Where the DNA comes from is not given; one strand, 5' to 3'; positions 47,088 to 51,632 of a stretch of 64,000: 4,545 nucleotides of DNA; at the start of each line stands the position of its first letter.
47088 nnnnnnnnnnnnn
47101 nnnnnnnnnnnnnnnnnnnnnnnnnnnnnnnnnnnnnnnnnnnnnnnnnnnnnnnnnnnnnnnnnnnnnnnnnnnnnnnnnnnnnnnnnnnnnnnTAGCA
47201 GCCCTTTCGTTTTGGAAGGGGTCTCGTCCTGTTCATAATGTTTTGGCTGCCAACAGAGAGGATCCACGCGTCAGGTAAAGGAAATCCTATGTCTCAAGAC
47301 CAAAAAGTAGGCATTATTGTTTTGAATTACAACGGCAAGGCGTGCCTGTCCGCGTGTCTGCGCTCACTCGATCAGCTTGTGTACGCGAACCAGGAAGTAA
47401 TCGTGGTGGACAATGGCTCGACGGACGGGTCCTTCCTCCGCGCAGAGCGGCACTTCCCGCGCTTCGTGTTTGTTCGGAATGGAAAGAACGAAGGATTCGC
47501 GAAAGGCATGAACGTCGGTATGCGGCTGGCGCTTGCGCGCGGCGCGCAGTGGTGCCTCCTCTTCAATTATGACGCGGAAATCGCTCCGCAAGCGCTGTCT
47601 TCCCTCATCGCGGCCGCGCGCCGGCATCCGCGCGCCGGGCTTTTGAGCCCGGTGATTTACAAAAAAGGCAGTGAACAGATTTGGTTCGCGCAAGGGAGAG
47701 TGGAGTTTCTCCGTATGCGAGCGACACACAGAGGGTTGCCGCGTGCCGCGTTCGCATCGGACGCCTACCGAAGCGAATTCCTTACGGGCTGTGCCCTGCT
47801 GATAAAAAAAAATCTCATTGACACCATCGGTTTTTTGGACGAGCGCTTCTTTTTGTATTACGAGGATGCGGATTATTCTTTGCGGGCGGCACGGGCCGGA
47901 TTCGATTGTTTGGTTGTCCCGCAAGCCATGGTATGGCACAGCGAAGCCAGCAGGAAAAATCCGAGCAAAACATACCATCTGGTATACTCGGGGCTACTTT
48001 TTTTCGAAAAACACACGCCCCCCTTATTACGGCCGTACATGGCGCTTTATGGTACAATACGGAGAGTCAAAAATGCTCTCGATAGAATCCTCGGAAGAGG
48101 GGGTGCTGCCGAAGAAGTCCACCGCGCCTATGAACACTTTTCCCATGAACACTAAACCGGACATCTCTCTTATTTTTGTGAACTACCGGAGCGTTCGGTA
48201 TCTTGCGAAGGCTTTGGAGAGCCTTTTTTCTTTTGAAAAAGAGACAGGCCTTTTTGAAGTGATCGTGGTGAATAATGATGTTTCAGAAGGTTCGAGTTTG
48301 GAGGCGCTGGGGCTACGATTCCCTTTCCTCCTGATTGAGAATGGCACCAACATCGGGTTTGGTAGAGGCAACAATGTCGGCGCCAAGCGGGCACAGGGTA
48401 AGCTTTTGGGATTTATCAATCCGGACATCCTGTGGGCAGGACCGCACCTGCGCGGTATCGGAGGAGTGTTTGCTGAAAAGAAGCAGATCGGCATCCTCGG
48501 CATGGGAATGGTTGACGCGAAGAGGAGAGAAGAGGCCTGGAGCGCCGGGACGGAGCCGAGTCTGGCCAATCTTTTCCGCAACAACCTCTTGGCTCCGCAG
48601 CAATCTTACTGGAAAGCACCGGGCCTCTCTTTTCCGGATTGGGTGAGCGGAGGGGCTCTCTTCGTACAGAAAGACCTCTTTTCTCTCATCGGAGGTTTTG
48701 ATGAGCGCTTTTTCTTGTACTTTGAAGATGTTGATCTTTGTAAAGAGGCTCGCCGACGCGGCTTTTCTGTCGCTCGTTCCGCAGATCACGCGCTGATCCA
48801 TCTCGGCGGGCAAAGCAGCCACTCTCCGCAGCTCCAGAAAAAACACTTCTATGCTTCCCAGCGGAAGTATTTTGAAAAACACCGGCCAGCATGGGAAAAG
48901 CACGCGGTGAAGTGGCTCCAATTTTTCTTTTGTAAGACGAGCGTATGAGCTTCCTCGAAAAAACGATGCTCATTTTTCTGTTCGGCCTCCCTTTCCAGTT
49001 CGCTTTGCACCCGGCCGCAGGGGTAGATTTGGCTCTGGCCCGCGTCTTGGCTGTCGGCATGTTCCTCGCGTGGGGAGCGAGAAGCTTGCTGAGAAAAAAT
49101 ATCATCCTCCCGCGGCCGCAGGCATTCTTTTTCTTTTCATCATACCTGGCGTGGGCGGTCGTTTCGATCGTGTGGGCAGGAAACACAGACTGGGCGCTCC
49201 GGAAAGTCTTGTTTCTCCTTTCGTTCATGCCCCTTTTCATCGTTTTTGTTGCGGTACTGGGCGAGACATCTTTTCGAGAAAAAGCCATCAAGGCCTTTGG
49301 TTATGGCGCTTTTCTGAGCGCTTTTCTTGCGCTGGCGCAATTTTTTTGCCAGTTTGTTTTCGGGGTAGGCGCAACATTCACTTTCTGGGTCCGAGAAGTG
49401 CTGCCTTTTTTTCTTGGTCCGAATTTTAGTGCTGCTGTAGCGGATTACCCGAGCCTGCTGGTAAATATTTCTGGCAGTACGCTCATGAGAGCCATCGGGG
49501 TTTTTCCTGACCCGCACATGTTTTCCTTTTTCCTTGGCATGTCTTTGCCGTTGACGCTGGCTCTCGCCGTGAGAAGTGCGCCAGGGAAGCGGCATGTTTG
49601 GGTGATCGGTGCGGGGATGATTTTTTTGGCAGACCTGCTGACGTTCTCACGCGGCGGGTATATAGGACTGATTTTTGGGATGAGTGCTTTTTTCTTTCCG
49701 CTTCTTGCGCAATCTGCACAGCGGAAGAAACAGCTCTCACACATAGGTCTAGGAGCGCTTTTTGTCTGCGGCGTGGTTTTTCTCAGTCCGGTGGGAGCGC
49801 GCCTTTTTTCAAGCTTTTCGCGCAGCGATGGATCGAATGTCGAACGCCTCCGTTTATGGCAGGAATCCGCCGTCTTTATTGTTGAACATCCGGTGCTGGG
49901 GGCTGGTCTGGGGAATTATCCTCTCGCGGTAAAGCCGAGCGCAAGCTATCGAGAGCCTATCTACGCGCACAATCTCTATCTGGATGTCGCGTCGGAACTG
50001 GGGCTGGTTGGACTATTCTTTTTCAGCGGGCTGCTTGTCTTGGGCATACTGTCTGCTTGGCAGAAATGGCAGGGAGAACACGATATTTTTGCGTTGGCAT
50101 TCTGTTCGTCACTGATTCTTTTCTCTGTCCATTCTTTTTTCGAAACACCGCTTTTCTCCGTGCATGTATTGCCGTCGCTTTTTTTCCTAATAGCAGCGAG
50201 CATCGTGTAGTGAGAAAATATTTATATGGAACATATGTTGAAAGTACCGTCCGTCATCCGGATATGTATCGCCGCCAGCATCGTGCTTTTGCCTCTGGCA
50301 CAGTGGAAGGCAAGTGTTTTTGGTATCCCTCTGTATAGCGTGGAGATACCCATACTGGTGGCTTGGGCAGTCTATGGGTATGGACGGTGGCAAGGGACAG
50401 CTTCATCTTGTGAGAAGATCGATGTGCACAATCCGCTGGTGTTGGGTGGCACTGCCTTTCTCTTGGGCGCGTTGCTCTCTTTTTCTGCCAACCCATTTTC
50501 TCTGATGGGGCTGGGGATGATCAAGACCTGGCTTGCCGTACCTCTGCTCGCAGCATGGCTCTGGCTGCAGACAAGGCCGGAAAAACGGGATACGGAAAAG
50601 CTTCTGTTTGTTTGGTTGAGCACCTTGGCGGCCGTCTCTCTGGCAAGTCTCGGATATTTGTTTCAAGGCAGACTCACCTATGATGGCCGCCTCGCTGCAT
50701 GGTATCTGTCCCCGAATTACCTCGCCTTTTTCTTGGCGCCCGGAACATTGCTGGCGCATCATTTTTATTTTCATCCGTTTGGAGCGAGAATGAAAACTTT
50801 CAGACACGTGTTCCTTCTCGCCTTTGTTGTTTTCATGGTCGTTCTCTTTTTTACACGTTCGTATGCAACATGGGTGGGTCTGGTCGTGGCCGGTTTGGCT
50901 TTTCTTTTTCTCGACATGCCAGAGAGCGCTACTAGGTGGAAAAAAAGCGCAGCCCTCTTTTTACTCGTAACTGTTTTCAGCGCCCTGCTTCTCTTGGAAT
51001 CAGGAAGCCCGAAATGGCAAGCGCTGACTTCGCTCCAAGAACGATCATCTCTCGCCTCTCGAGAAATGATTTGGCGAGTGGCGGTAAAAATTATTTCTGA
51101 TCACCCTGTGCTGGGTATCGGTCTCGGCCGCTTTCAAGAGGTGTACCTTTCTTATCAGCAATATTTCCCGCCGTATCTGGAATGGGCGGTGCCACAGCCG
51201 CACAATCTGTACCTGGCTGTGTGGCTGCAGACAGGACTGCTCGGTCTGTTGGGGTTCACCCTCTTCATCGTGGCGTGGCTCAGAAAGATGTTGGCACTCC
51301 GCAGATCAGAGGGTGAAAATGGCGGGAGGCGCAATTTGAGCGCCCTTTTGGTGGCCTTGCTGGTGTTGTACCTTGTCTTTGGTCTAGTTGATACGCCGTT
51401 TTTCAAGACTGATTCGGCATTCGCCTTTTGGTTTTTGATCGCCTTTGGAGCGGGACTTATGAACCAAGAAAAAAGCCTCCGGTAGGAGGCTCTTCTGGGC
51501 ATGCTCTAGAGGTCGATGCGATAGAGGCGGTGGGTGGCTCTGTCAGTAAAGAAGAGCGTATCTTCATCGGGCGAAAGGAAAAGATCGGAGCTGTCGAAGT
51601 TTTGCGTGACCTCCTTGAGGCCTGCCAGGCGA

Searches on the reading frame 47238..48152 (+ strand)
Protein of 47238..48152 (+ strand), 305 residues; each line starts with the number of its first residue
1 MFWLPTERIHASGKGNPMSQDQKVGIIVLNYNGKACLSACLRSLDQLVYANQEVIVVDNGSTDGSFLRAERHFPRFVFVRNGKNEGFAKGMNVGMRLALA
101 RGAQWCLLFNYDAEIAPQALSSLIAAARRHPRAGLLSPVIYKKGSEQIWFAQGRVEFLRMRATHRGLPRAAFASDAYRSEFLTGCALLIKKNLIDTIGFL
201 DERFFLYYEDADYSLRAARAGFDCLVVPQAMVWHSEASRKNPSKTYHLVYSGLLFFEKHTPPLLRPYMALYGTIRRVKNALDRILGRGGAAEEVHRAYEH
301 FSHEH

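Call 32: search_protein_families(library=pfam, proteins=[window:47238-48152:+], max_evalue=0.001)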
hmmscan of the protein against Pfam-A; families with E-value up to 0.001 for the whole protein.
window:47238-48152:+ (305 aa): 3 families
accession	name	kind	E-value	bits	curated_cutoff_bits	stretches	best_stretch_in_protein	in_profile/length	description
PF00535.33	Glycos_transf_2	-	6.6e-19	68.9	23.3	1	26-185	2-155/168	Glycosyl transferase family 2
PF13641.12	Glyco_tranf_2_3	-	2.5e-12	47.8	27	1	24-238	3-215/230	Glycosyltransferase like family 2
PF13632.12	Glyco_trans_2_3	-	0.0005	20.4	27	1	112-235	8-124/198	Glycosyl transferase family group 2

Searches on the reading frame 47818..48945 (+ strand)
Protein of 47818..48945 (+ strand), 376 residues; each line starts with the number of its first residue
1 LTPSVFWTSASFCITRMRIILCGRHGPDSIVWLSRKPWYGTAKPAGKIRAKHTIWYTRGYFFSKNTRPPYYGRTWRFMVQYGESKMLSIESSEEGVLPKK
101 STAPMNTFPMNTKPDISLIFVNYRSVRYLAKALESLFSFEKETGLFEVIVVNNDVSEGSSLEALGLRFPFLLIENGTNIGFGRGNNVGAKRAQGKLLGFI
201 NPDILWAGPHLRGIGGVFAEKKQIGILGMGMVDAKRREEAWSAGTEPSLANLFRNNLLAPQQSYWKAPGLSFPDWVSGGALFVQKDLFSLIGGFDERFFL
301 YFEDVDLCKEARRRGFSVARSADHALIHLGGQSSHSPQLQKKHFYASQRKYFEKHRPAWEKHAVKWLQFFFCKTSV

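Call 32: search_protein_families(library=pfam, proteins=[window:47818-48945:+], max_evalue=0.001)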
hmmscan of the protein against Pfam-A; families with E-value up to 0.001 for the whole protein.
window:47818-48945:+ (376 aa): 3 families
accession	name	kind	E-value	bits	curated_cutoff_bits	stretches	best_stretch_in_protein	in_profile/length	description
PF00535.33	Glycos_transf_2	-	1.6e-08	35.1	23.3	1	117-220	1-105/168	Glycosyl transferase family 2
PF13641.12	Glyco_tranf_2_3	-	2.9e-07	31.2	27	1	114-329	1-212/230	Glycosyltransferase like family 2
PF10111.15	Glyco_tranf_2_2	-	0.00017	21.6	27.3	0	146-307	30-195/276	Glycosyltransferase like family 2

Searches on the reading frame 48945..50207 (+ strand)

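Call 32: search_protein_families(library=pfam, proteins=[window:48945-50207:+], max_evalue=0.001)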
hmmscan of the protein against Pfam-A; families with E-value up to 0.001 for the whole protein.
window:48945-50207:+ (421 aa): 1 family
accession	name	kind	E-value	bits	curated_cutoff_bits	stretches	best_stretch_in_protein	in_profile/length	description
PF04932.20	Wzy_C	-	8.9e-20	71.4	31.7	1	226-360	6-148/149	O-Antigen ligase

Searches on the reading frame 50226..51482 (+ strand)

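Call 32: search_protein_families(library=pfam, proteins=[window:50226-51482:+], max_evalue=0.001)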
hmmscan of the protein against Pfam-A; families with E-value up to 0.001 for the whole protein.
window:50226-51482:+ (419 aa): 1 family
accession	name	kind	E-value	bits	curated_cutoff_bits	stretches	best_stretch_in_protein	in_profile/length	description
PF04932.20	Wzy_C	-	9.9e-24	84.3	31.7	1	198-344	1-148/149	O-Antigen ligase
